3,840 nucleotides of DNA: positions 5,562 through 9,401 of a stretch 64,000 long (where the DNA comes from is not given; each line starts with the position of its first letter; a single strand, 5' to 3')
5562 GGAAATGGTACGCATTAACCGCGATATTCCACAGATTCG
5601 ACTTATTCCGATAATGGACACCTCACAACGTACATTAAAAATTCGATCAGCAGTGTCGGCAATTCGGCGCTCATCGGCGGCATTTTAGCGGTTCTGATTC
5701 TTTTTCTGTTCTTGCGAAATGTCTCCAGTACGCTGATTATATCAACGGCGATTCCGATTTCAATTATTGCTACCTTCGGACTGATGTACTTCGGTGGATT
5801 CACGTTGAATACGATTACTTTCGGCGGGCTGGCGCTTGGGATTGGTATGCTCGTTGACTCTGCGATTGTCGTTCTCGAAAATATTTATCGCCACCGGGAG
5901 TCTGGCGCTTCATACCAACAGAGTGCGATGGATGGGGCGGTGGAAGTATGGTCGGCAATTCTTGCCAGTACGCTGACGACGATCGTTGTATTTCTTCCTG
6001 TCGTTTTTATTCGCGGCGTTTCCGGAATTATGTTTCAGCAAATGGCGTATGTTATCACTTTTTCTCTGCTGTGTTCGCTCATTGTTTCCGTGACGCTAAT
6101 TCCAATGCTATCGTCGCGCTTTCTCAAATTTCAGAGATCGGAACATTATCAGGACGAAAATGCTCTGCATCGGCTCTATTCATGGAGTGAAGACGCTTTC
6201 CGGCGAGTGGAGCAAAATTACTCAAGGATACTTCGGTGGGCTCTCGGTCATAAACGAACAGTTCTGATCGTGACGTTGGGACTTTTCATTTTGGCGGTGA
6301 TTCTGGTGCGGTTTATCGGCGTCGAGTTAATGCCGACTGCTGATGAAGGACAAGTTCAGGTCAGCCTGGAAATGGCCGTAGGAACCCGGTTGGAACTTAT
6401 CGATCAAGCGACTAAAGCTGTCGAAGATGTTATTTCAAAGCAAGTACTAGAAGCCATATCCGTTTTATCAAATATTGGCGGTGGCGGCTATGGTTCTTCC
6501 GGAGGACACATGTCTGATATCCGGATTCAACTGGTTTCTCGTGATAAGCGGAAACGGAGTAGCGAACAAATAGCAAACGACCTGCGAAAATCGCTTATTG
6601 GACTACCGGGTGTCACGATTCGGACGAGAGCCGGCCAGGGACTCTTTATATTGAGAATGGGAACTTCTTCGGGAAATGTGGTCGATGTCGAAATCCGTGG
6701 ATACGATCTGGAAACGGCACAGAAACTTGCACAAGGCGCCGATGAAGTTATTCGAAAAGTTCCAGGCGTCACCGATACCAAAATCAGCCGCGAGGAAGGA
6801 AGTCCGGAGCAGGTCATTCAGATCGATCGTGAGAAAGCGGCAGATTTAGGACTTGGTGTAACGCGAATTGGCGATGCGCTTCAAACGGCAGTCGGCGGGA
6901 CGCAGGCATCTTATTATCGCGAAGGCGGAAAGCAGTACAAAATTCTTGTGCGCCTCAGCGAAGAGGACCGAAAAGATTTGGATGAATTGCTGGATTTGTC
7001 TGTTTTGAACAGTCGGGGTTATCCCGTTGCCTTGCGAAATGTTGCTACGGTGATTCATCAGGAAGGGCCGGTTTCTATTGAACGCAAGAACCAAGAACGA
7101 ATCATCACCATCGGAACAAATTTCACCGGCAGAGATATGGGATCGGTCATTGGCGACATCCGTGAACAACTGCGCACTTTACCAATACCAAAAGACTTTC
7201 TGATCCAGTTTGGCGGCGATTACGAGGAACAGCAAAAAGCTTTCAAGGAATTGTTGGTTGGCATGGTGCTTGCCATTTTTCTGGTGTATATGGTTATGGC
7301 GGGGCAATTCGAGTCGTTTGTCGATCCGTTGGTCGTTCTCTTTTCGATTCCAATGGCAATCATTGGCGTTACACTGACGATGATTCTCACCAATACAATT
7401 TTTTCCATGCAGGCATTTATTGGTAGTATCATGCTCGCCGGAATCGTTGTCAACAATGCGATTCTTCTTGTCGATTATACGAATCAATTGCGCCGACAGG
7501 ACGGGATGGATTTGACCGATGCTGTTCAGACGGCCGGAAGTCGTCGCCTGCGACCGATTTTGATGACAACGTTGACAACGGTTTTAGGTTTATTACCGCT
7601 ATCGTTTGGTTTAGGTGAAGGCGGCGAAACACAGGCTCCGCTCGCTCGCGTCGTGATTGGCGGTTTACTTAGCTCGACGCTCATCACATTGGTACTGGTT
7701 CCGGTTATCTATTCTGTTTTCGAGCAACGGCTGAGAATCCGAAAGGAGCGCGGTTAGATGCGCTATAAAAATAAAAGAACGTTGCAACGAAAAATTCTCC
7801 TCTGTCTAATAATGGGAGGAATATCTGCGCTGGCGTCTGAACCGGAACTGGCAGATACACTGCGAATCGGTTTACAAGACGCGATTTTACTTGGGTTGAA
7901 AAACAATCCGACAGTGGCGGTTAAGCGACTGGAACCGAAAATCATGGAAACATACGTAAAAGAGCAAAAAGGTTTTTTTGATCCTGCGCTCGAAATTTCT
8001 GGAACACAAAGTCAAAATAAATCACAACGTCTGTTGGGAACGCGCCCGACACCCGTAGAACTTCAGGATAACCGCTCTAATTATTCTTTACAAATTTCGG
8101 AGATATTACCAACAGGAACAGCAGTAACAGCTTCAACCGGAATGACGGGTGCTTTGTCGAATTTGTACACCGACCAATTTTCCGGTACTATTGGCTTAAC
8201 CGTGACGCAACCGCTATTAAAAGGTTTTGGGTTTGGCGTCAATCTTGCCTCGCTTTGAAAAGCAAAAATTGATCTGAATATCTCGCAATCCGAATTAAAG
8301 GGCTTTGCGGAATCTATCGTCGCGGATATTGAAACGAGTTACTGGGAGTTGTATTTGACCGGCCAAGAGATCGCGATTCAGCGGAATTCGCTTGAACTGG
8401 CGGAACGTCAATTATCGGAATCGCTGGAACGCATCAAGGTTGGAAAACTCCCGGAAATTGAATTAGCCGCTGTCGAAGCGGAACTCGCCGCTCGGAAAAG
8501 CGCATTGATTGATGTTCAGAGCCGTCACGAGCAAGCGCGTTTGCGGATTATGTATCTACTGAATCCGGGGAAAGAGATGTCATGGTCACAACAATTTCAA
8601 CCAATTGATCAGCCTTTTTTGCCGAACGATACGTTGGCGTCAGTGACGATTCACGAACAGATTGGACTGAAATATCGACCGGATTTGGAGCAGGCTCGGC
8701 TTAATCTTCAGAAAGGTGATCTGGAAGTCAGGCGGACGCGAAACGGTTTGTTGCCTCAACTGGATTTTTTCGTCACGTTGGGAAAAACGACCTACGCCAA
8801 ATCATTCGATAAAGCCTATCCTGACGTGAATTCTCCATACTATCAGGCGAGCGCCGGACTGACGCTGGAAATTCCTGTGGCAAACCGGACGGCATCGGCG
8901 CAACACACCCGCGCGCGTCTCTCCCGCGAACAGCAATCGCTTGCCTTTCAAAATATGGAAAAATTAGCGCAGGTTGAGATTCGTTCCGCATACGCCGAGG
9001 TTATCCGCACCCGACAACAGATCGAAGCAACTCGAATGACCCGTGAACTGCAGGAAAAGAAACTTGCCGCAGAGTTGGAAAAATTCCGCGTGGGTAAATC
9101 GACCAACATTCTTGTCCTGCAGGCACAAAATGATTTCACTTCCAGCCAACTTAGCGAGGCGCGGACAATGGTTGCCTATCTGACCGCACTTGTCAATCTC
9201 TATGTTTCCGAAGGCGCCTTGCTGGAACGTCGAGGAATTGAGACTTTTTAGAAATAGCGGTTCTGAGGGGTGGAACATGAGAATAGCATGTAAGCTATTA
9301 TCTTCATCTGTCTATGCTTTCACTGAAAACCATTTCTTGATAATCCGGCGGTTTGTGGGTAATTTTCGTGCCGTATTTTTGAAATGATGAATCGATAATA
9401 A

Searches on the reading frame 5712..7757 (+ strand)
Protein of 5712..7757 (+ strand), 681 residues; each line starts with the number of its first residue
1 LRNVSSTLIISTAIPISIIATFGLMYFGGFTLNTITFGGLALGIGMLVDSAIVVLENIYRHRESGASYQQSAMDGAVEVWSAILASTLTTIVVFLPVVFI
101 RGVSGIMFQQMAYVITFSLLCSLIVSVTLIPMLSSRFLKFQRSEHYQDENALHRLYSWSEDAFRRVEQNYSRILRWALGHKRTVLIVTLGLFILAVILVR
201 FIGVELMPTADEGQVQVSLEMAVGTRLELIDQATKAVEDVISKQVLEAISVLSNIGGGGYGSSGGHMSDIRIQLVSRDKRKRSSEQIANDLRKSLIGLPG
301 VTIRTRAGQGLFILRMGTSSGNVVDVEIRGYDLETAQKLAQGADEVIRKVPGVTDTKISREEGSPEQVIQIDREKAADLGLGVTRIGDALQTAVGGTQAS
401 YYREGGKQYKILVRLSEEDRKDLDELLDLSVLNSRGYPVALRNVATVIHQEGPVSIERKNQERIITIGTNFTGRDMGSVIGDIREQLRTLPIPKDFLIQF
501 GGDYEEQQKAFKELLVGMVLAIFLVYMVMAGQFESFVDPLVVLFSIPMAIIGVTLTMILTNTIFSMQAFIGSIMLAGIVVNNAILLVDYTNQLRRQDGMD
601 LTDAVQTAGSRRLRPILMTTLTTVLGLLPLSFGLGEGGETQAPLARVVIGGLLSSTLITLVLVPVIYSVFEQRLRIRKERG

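Call 55: search_protein_families(library=pfam, proteins=[window:5712-7757:+], max_evalue=0.001)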
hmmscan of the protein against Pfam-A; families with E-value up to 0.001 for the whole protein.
window:5712-7757:+ (681 aa): 2 families
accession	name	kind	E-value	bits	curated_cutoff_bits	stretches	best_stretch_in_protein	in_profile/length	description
PF00873.25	ACR_tran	-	9.1e-173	577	28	1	2-670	353-1020/1021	AcrB/AcrD/AcrF family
PF03176.21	MMPL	-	3.2e-11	43.2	20.5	2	2-134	165-299/333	MMPL family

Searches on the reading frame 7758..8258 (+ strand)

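Call 55: search_protein_families(library=pfam, proteins=[window:7758-8258:+], max_evalue=0.001)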
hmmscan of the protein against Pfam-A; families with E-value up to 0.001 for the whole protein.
window:7758-8258:+ (166 aa): 1 family
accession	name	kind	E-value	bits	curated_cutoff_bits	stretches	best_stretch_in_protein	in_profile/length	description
PF02321.23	OEP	-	2.1e-06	28.1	22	1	39-157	1-78/187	Outer membrane efflux protein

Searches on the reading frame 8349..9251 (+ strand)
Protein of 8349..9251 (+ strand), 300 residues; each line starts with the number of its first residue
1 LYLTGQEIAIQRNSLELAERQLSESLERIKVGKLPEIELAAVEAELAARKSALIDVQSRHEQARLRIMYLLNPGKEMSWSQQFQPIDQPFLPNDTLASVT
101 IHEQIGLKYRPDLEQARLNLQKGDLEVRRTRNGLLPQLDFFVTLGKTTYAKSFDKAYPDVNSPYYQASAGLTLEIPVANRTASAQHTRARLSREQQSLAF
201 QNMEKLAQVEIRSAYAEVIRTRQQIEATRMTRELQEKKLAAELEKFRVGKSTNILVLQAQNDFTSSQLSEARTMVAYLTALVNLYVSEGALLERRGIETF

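Call 55: search_protein_families(library=pfam, proteins=[window:8349-9251:+], max_evalue=0.001)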
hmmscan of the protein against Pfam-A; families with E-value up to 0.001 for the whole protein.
window:8349-9251:+ (300 aa): 1 family
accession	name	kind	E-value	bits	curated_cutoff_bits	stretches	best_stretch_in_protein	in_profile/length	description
PF02321.23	OEP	-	8.4e-25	88.1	22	2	104-285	6-183/187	Outer membrane efflux protein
